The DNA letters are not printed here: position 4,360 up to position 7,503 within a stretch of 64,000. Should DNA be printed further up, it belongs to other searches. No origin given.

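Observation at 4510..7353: Predicted pseudokinase fused to an FG-GAP beta-propeller through a (PEKT)7 linker encoded by a perfect 12-bp x7 tandem repeat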

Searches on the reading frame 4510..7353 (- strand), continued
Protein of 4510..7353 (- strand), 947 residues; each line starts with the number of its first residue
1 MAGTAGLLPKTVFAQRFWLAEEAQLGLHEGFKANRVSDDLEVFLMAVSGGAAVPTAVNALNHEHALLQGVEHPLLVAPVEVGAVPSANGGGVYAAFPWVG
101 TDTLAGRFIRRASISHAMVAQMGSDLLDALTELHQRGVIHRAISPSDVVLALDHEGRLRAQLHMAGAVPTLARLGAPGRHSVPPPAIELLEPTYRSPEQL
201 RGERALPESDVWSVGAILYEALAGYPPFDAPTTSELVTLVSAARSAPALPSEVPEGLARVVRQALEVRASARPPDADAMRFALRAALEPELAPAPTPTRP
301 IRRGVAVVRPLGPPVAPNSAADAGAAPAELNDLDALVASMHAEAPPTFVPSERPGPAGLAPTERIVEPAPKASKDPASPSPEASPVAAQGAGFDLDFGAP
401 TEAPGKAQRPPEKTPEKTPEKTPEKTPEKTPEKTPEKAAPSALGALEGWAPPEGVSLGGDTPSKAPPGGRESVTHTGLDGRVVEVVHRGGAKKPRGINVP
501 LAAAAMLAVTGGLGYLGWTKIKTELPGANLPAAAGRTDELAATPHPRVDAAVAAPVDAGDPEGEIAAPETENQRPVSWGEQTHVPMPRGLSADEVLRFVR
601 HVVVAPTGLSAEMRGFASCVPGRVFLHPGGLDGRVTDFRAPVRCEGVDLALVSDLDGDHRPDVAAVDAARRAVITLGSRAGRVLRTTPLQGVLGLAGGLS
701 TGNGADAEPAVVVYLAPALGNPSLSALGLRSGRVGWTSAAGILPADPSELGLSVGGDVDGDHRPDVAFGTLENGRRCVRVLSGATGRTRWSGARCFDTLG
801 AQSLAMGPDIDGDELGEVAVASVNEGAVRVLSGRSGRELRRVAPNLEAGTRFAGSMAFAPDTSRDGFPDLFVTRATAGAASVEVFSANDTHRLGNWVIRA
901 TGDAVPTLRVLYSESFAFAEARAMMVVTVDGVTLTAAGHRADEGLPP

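Call 66: search_protein_families(library=padloc, proteins=[window:4510-7353:-], max_evalue=0.001)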
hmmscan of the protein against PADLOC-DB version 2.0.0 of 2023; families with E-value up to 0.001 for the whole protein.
window:4510-7353:- (947 aa): 29 families (the best 25 are shown)
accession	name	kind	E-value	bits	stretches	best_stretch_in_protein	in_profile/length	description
PDLC04042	PD-T4-6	-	1.2e-28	98.6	1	52-288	48-274/292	-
PDLC04053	PD-T4-6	-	1.8e-23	81.5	1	54-300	49-285/311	-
PDLC04138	mad6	-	1e-22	78.8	1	92-292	127-320/659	mads_6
PDLC04064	PD-T4-6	-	5e-21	73.1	1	99-290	102-284/369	-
PDLC04054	PD-T4-6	-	5.1e-21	73.5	1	57-327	54-309/347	-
PDLC01088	C3a189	-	8.9e-19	65.5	1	113-303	92-267/840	kinase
PDLC04052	PD-T4-6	-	5.2e-18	63.5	1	66-293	62-283/496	-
PDLC03920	MkoA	-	6.5e-18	62.4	1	56-288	51-279/1112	-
PDLC04057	PD-T4-6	-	2.3e-16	57.9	1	66-293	61-277/443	-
PDLC04047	PD-T4-6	-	2.6e-16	57.6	2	193-290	177-276/327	-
PDLC04048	PD-T4-6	-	8.8e-16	56.2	1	55-287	53-273/354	-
PDLC04041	PD-T4-6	-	8.4e-15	52.9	1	51-322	66-294/443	-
PDLC04040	PD-T4-6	-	5.8e-14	49.7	1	71-292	52-271/547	-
PDLC04044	PD-T4-6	-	6.2e-14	49.9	1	48-284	72-290/372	-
PDLC04061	PD-T4-6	-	1.4e-13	49.2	1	114-442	117-421/510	-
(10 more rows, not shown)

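Call 69: search_protein_representatives(alignment_id=A1)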
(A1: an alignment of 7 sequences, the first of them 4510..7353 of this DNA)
Query: 7 sequences, 919 profile positions. Proteins with E-value up to 0.001 (for the whole library): 720740; up to 1e-10: 391004; up to 1e-30: 2791. The best 150 are listed.
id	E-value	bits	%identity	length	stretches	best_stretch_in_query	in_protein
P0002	0.0e+00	1443.6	-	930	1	1-919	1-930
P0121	0.0e+00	1016.2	-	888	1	1-917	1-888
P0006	9.6e-287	970.2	-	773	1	1-811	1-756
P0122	4.3e-229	779.4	-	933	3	677-916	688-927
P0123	5.4e-208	709.6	-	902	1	1-913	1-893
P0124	2.5e-194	664.4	-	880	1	7-913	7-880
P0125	6.8e-188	643.1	-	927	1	7-913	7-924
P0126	2.9e-135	468.9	-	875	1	6-912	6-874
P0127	2.6e-108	379.8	-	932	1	4-915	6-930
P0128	4.7e-97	342.5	-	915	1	7-884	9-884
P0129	9.1e-96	338.2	-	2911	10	25-269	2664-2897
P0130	2.8e-83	296.9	-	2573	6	41-299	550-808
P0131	5.9e-82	292.5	-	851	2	8-432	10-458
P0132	6.7e-81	289.0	-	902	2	338-909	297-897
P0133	3.8e-79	283.2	-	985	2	512-902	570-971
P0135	2.3e-78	280.6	-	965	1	4-914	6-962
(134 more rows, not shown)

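Call 74: find_encoding_contigs(protein=P0126, flank=8000, max_places=2)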
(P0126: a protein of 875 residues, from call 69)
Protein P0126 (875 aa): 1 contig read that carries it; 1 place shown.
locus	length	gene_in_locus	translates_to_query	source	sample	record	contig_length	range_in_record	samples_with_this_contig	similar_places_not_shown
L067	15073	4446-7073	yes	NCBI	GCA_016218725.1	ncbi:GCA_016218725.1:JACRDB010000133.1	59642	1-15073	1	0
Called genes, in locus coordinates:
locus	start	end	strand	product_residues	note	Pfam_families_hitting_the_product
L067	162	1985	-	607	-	PF00069:Pkinase, PF03109:ABC1 (faint), PF07714:PK_Tyr_Ser-Thr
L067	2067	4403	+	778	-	PF22745:Nlig-Ia (weak), PF01653:DNA_ligase_aden, PF03120:OB_DNA_ligase, PF14520:HHH_5 (faint), PF12826:HHH_2, PF00533:BRCT (weak), PF12738:PTCB-BRCT (faint), PF00533:BRCT (weak)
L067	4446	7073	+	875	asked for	PF00069:Pkinase, PF07714:PK_Tyr_Ser-Thr, PF01839:FG-GAP (faint), PF13517:FG-GAP_3 (faint)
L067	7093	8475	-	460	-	PF00072:Response_reg, PF00158:Sigma54_activat, PF14532:Sigma54_activ_2, PF07728:AAA_5 (weak), PF25601:AAA_lid_14, PF02954:HTH_8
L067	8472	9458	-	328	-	PF13239:2TM, PF00512:HisKA, PF02518:HATPase_c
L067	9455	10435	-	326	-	PF11583:AurF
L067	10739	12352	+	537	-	PF24517:CBM96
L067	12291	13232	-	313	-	-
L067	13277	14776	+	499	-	-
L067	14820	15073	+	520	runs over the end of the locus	PF00999:Na_H_Exchanger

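Call 75: find_encoding_contigs(protein=P0135, flank=8000, max_places=2)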
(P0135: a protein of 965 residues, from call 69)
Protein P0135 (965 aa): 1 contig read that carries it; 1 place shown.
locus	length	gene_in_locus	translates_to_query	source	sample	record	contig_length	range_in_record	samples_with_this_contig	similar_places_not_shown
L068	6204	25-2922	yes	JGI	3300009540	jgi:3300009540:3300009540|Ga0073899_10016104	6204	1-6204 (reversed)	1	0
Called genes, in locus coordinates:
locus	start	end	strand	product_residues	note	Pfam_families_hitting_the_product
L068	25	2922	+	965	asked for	PF00069:Pkinase, PF03109:ABC1 (faint), PF07714:PK_Tyr_Ser-Thr, PF01839:FG-GAP (faint), PF13517:FG-GAP_3 (faint)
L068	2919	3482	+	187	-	PF13302:Acetyltransf_3 (weak), PF00583:Acetyltransf_1, PF13673:Acetyltransf_10 (weak), PF13508:Acetyltransf_7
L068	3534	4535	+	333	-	PF01210:NAD_Gly3P_dh_N, PF02558:ApbA, PF03807:F420_oxidored, PF07479:NAD_Gly3P_dh_C, PF20618:GPD_NAD_C_bact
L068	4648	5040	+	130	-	PF01833:TIG (weak)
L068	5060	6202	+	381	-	?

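Call 76: find_encoding_contigs(protein=P0127, flank=8000, max_places=2)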
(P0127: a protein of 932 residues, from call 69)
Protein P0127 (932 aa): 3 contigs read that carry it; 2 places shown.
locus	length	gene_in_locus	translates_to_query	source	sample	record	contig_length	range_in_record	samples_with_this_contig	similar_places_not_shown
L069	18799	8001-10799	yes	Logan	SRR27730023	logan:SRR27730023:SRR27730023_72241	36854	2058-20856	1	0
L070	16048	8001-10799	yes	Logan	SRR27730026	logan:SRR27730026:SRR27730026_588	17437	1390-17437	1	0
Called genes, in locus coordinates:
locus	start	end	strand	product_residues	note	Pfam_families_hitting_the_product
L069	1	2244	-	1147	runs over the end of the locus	PF00384:Molybdopterin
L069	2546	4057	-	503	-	PF05362:Lon_C, PF13541:ChlI, PF00158:Sigma54_activat (faint), PF01078:Mg_chelatase, PF07728:AAA_5, PF00493:MCM (weak), PF13335:Mg_chelatase_C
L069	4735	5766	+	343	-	-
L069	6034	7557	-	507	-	-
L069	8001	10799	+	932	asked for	PF00069:Pkinase, PF07714:PK_Tyr_Ser-Thr, PF23727:Beta-prop_FAM234A_B (faint), PF01839:FG-GAP (faint), PF13517:FG-GAP_3 (weak)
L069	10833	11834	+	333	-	PF01210:NAD_Gly3P_dh_N, PF02558:ApbA, PF03807:F420_oxidored, PF07479:NAD_Gly3P_dh_C, PF20618:GPD_NAD_C_bact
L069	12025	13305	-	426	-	PF00089:Trypsin, PF13365:Trypsin_2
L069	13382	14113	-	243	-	PF00034:Cytochrom_C (faint), PF13442:Cytochrome_CBB3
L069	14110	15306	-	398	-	-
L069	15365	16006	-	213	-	-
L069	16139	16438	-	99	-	PF01985:CRS1_YhbY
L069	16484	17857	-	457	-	PF03349:Toluene_X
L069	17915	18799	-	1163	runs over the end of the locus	-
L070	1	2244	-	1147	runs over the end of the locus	PF00384:Molybdopterin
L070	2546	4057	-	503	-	PF05362:Lon_C, PF13541:ChlI, PF00158:Sigma54_activat (faint), PF01078:Mg_chelatase, PF07728:AAA_5, PF00493:MCM (weak), PF13335:Mg_chelatase_C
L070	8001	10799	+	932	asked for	PF00069:Pkinase, PF07714:PK_Tyr_Ser-Thr, PF23727:Beta-prop_FAM234A_B (faint), PF01839:FG-GAP (faint), PF13517:FG-GAP_3 (weak)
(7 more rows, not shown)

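Call 90: find_encoding_contigs(protein=P0123, flank=7000, max_places=1)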
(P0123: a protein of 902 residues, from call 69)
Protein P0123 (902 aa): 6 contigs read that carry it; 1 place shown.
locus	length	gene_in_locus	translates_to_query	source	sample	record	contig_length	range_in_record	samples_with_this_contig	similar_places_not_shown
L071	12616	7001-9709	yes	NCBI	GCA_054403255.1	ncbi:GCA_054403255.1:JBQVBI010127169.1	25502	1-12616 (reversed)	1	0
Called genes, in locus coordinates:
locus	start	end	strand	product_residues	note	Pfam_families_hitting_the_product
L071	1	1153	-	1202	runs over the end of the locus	PF01839:FG-GAP (faint), PF13517:FG-GAP_3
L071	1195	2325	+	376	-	PF03747:ADP_ribosyl_GH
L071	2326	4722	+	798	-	PF22745:Nlig-Ia, PF01653:DNA_ligase_aden, PF03120:OB_DNA_ligase, PF14520:HHH_5 (faint), PF12826:HHH_2, PF12738:PTCB-BRCT (faint), PF00533:BRCT (weak)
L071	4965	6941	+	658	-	PF00069:Pkinase, PF07714:PK_Tyr_Ser-Thr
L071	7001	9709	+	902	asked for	PF00069:Pkinase, PF07714:PK_Tyr_Ser-Thr, PF23727:Beta-prop_FAM234A_B (faint)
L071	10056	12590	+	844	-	PF08455:SNF2_assoc, PF00176:SNF2-rel_dom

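Call 91: find_encoding_contigs(protein=P0124, flank=7000, max_places=1)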
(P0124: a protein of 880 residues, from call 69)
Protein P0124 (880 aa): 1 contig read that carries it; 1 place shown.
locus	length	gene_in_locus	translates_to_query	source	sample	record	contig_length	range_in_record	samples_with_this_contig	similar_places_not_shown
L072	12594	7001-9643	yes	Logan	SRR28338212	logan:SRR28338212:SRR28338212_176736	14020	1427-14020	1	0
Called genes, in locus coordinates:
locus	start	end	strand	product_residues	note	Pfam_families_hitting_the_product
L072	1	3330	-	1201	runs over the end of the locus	PF13360:PQQ_2 (faint), PF01839:FG-GAP (faint), PF15907:Itfg2 (faint), PF23727:Beta-prop_FAM234A_B (faint), PF25292:Beta-prop_CGLA (faint), PF13517:FG-GAP_3 (weak)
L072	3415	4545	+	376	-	PF03747:ADP_ribosyl_GH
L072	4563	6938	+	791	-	PF22745:Nlig-Ia, PF01653:DNA_ligase_aden, PF03120:OB_DNA_ligase, PF12826:HHH_2, PF14520:HHH_5 (weak), PF00533:BRCT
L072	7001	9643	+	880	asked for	PF00069:Pkinase, PF07714:PK_Tyr_Ser-Thr (weak), PF23727:Beta-prop_FAM234A_B (faint)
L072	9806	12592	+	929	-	?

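Call 92: find_encoding_contigs(protein=P0122, flank=7000, max_places=1)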
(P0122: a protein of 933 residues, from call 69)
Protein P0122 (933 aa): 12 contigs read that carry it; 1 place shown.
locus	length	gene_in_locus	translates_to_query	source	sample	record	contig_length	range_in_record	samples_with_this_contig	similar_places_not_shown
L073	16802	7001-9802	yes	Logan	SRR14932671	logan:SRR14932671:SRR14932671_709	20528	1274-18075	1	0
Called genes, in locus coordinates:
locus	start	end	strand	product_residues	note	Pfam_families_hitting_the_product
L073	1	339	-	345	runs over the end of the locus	PF13403:Hint_2 (weak)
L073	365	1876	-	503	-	PF00005:ABC_tran, PF02463:SMC_N (faint), PF13476:AAA_23 (faint), PF13555:AAA_29 (faint), PF25199:nSTAND_NTPase5 (faint), PF01926:MMR_HSR1 (faint), PF13304:AAA_21 (faint), PF00005:ABC_tran (weak)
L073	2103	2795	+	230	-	-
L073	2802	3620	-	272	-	PF00149:Metallophos (weak)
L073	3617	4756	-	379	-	-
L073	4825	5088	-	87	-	-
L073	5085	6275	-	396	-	PF18566:Ldi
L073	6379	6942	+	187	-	PF03100:CcmE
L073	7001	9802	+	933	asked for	PF00069:Pkinase, PF07714:PK_Tyr_Ser-Thr, PF13517:FG-GAP_3 (faint), PF23727:Beta-prop_FAM234A_B (faint)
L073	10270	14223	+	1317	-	PF08455:SNF2_assoc, PF00176:SNF2-rel_dom, PF04851:ResIII (faint), PF00271:Helicase_C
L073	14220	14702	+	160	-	-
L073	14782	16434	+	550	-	PF13191:AAA_16, PF20703:nSTAND1 (weak)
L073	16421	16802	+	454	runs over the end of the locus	PF13401:AAA_22, PF14516:AAA_35 (weak), PF19955:EAD1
